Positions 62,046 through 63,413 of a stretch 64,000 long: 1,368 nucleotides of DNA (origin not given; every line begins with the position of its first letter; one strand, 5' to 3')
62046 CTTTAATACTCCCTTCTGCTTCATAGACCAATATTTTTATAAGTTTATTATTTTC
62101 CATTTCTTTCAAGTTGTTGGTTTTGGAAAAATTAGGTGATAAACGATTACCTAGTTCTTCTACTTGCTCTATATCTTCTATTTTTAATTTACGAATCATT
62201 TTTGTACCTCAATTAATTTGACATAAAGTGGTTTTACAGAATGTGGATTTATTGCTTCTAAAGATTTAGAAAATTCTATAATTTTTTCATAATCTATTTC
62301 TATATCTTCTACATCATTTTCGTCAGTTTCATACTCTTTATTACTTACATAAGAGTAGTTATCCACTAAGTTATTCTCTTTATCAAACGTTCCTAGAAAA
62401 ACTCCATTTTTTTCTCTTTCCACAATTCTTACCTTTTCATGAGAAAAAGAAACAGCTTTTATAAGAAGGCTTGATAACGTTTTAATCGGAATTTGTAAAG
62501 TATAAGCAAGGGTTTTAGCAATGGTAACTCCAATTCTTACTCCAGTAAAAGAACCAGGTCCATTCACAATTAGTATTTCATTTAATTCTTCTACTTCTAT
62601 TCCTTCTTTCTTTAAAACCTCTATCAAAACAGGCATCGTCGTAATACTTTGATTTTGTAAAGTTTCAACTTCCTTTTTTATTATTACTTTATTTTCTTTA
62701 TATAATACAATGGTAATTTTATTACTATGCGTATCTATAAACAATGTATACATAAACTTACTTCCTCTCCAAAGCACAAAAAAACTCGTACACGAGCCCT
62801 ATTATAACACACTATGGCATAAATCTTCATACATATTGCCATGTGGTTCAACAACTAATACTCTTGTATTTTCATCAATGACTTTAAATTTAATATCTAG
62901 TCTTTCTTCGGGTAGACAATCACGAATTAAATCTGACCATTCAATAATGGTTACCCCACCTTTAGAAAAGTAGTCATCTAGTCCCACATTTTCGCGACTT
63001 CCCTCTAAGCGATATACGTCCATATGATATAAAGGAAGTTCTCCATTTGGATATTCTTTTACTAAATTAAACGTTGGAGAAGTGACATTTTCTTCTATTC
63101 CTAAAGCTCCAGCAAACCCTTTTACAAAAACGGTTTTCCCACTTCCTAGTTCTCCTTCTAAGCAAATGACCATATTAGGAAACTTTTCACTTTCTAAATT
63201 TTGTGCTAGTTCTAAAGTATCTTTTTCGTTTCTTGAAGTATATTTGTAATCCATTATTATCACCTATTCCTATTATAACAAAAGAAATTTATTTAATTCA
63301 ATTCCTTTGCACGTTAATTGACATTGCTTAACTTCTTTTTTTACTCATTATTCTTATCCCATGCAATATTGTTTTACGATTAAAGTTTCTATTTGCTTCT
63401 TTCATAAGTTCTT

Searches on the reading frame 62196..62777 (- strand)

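Call 60: search_protein_families(library=pfam, proteins=[window:62196-62777:-], max_evalue=0.00001)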
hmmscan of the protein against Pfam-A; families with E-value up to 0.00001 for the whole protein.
window:62196-62777:- (193 aa): 1 family
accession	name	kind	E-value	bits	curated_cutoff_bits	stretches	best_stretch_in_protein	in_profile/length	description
PF00814.31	TsaD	-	2e-15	57.6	24.8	1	44-110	30-96/264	tRNA N6-adenosine threonylcarbamoyltransferase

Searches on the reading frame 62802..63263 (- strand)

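Call 60: search_protein_families(library=pfam, proteins=[window:62802-63263:-], max_evalue=0.00001)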
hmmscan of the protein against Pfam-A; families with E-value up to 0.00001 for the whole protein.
window:62802-63263:- (153 aa): 1 family
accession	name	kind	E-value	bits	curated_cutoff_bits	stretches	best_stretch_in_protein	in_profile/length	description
PF02367.23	TsaE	-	8.4e-38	129.7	26.6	1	11-134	2-126/128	Threonylcarbamoyl adenosine biosynthesis protein TsaE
